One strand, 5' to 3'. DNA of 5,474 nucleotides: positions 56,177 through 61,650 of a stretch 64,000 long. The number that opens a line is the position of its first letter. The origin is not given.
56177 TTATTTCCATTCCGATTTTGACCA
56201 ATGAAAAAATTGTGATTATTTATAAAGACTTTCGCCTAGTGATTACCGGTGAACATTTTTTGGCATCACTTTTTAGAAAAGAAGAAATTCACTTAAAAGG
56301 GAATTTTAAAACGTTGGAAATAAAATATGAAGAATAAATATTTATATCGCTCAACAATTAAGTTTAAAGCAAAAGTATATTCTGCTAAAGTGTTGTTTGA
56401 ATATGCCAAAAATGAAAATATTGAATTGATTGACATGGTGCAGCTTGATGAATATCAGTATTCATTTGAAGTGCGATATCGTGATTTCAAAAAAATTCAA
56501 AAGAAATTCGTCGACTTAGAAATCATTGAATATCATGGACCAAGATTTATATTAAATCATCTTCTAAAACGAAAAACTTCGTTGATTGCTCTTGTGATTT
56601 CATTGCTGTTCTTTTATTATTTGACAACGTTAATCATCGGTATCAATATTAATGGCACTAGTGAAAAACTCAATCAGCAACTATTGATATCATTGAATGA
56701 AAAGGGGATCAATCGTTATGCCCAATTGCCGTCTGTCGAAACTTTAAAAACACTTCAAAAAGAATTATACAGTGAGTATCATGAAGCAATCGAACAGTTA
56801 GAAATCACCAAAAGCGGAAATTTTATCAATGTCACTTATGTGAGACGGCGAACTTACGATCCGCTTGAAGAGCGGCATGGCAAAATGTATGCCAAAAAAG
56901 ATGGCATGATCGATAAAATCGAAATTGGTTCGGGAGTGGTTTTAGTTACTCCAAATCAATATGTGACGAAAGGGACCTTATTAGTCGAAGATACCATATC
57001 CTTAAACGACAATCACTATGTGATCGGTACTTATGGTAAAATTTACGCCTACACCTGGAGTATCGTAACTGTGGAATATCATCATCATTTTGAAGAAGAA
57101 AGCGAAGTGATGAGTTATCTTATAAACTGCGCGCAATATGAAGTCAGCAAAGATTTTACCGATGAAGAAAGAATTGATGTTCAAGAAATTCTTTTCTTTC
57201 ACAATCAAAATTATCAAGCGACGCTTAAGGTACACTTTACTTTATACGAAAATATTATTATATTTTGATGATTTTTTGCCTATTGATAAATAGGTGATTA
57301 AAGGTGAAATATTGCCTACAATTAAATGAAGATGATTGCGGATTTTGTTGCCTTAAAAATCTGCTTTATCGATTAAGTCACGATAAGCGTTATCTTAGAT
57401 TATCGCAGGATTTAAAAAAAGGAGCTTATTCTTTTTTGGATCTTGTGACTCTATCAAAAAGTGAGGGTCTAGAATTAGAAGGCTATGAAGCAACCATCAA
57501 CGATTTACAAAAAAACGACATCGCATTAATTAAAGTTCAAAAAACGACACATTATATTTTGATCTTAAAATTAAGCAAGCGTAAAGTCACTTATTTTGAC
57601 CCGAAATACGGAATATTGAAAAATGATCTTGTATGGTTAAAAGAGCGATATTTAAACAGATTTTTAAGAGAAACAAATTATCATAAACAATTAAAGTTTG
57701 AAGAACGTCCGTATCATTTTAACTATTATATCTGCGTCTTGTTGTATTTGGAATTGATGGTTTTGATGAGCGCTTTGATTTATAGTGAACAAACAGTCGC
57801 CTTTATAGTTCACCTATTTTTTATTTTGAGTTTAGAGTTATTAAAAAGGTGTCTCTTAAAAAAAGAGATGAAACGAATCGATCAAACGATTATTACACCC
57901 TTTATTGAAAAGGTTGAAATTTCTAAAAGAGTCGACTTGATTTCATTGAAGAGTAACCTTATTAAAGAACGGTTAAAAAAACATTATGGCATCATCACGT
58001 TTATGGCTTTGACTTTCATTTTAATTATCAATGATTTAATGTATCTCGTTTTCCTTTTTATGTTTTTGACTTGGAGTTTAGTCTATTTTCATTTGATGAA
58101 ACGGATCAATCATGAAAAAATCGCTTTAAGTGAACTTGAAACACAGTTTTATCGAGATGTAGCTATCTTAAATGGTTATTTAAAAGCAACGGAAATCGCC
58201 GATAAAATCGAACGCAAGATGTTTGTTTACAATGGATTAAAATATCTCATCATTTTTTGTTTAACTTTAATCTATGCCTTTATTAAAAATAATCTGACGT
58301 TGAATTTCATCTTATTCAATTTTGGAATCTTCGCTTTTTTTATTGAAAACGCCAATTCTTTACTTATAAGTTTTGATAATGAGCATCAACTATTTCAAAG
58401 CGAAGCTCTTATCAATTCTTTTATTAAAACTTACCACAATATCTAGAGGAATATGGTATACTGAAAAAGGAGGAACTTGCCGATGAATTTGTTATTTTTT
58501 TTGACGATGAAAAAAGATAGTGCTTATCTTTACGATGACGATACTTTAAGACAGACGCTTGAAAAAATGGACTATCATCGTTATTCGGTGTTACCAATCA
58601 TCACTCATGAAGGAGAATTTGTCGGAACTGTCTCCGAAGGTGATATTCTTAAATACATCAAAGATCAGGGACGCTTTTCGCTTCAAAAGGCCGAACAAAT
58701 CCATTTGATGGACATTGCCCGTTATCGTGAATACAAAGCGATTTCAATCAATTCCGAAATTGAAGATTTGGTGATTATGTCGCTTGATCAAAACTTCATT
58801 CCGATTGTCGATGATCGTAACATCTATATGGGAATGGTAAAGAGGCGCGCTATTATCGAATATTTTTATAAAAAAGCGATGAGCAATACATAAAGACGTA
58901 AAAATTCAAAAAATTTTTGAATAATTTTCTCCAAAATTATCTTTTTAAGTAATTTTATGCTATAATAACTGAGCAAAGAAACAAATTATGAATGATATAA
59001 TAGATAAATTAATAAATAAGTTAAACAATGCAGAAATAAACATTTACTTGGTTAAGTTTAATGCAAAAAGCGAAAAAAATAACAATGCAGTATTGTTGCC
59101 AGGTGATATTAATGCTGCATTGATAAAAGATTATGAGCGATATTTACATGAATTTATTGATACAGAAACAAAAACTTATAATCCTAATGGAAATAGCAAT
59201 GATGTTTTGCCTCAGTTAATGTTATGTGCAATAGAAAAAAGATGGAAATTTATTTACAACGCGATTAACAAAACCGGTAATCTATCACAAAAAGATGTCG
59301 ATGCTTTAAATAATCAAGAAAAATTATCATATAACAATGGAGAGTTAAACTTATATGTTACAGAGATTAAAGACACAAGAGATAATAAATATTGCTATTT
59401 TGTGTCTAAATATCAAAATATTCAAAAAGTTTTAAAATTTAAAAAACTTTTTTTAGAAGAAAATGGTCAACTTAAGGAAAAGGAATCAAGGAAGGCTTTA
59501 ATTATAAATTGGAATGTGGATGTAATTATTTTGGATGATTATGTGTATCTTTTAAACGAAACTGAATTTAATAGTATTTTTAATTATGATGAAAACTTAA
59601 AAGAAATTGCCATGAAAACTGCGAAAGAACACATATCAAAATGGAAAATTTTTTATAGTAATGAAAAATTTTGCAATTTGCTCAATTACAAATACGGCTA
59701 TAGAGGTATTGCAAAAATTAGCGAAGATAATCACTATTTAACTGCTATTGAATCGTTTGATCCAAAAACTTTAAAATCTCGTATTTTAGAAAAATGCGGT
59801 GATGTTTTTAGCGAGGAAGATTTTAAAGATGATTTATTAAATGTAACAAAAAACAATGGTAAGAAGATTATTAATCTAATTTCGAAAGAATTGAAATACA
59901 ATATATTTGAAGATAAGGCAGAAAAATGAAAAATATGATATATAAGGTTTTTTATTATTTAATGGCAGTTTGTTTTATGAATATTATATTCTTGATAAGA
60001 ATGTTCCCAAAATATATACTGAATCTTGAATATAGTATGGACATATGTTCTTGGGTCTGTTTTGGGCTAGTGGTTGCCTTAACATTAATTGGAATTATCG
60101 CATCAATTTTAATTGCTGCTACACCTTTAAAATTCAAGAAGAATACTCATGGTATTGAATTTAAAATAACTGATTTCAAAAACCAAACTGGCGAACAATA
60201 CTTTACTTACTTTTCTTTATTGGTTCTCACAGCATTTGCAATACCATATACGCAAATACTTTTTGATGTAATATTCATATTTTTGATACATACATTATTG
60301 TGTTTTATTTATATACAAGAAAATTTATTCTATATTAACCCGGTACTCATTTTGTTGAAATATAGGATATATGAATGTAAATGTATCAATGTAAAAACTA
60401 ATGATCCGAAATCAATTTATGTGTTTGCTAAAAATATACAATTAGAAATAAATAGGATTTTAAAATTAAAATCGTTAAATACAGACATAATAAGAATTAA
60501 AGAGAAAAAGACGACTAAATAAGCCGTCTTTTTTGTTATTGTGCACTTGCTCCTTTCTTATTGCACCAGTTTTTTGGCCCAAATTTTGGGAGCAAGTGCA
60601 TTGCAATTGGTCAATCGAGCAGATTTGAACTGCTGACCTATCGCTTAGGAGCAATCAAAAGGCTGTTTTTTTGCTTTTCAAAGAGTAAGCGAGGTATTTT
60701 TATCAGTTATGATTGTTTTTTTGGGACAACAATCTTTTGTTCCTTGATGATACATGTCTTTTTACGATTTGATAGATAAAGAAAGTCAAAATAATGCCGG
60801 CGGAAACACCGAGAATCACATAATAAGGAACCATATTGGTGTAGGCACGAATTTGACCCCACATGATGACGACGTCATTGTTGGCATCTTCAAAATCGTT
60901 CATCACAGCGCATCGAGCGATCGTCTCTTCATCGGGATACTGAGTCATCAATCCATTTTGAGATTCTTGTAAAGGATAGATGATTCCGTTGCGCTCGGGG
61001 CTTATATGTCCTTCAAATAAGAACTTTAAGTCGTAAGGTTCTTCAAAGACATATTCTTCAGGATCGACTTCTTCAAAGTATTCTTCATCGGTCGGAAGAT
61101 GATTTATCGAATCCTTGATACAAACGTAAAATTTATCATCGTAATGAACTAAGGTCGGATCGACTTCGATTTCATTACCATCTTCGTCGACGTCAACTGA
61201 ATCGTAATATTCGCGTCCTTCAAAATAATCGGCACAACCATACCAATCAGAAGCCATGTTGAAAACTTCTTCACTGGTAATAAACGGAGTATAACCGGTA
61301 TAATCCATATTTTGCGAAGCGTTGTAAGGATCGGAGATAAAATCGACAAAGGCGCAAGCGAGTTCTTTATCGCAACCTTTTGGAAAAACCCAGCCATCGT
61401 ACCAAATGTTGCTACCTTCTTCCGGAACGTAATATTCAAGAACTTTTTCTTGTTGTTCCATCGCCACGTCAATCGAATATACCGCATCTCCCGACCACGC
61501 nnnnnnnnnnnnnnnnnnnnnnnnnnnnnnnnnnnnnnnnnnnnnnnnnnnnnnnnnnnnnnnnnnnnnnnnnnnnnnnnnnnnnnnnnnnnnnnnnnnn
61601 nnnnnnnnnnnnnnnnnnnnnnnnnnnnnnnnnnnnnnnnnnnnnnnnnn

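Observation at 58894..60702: AT-rich two-gene islet (soluble 313-aa protein coupled to a 4-TM protein) inserted between core genes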

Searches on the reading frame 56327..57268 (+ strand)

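Call 4: search_protein_families(library=pfam, proteins=[window:56327-57268:+], max_evalue=0.1)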
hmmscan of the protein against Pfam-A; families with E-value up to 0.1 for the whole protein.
window:56327-57268:+ (313 aa): 2 families
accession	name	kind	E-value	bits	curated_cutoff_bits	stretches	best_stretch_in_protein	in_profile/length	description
PF06898.16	YqfD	-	8.6e-38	130.6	25.2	1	8-253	4-254/379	Putative stage IV sporulation protein YqfD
PF12422.13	Condensin2nSMC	-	0.021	15.3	27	1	211-297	27-107/149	Condensin II non structural maintenance of chromosomes subunit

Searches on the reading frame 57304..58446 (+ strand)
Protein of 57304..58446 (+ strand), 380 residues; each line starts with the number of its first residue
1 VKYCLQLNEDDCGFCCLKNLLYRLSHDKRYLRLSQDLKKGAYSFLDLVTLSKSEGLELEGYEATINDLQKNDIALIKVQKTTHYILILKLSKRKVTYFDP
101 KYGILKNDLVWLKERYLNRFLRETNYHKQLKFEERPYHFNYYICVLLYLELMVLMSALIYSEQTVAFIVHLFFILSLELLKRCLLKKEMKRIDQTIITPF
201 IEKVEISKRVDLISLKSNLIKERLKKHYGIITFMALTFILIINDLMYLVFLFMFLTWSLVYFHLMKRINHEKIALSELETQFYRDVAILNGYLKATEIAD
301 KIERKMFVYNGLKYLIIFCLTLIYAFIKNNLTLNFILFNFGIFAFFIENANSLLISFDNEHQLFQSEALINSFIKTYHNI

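Call 4: search_protein_families(library=pfam, proteins=[window:57304-58446:+], max_evalue=0.1)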
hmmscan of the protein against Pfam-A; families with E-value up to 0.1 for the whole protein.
window:57304-58446:+ (380 aa): 1 family
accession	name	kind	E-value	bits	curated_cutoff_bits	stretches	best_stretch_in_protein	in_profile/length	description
PF03412.21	Peptidase_C39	-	4.2e-15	56.2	22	1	2-109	3-114/133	Peptidase C39 family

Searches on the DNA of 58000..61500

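Call 9: search_rna_families(source=window, start=58000, end=61500, threshold=evalue, max_evalue=10, show_alignments=3)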
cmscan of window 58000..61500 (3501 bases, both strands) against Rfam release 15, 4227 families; matches with E-value up to 10: 6.
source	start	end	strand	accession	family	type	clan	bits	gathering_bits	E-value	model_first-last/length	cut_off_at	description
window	58488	58566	+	RF01864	plasmodium_snoR21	Gene; snRNA; snoRNA; CD-box;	-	23.8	90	8.7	1-145/145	no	small nucleolar RNA snoR21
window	58499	58566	+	RF00069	SNORD24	Gene; snRNA; snoRNA; CD-box;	-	22.8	41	1.6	1-76/76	no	Small nucleolar RNA SNORD24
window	60494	60672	+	RF01808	MicX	Gene; sRNA;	-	22.3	75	0.063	1-194/194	no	MicX Vibrio cholerae sRNA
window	59580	59615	+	RF01604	plasmodium_snoR28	Gene; snRNA; snoRNA; CD-box;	-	21.1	63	7.2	1-78/78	no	small nucleolar RNA snoR28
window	60485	60538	+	RF02063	STnc350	Gene; sRNA;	-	18.8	60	4.4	1-68/68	no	Salmonella enterica sRNA STnc350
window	58475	58524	+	RF02060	STnc410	Gene; sRNA;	-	16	50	3.3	1-158/158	no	Enterobacterial sRNA STnc410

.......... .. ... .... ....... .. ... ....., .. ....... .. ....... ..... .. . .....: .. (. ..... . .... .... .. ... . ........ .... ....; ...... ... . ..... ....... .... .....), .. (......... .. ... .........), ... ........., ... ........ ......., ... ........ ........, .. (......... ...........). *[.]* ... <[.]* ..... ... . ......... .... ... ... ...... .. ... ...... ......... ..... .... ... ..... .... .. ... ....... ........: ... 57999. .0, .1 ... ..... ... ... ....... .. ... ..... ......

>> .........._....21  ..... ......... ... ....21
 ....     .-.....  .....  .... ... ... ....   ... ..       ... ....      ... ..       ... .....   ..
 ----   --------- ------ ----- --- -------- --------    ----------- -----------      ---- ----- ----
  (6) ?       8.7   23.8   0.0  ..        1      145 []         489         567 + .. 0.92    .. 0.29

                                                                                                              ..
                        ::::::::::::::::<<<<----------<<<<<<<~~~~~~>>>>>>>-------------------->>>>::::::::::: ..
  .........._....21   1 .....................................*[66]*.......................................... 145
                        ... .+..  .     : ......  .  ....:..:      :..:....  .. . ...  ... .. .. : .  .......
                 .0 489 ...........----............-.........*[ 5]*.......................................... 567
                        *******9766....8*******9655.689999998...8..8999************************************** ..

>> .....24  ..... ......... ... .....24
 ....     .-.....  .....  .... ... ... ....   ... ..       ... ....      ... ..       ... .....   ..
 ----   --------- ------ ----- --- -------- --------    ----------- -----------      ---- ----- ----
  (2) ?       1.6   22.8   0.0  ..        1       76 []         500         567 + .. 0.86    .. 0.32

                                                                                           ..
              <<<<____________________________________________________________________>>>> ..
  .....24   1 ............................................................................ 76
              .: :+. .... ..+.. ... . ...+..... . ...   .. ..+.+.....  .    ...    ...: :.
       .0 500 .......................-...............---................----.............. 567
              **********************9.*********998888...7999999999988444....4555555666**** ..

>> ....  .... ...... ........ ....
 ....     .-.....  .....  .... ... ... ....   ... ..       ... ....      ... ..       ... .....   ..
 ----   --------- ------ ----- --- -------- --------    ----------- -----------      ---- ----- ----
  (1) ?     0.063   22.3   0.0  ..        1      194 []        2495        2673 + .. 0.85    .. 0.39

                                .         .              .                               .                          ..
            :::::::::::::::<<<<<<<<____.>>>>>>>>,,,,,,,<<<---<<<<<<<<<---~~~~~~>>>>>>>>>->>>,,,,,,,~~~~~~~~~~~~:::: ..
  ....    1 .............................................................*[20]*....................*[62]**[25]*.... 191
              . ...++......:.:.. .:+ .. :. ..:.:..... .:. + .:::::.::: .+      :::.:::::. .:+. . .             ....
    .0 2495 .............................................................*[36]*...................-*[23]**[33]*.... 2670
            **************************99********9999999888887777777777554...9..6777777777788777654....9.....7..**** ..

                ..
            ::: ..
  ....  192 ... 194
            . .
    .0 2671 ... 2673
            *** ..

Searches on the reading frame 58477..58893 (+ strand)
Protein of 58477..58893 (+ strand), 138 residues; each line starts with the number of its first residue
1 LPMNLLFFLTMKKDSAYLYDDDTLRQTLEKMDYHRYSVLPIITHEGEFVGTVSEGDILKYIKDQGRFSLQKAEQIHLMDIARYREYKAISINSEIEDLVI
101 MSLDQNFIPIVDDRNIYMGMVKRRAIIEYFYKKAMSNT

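Call 4: search_protein_families(library=pfam, proteins=[window:58477-58893:+], max_evalue=0.1)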
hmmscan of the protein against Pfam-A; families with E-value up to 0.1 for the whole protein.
window:58477-58893:+ (138 aa): 1 family
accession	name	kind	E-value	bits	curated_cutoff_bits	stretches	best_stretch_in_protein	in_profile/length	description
PF00571.33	CBS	-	5.8e-15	55.8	24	1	11-62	5-56/57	CBS domain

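Call 27: find_encoding_contigs(protein=window:58507-58893:+, flank=6000, max_places=10)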
Protein window:58507-58893:+ (128 aa): 1 contig read that carries it; 1 place shown.
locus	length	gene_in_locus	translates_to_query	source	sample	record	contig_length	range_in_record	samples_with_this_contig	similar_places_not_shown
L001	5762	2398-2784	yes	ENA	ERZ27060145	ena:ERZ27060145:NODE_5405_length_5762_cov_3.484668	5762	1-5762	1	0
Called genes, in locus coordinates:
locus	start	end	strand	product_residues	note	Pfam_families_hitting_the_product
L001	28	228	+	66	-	-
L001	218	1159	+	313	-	PF06898:YqfD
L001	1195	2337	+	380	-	PF03412:Peptidase_C39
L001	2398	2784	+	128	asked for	PF00571:CBS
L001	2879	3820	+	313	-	PF16162:KwaB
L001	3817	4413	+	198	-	PF28043:KwaA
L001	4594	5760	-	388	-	?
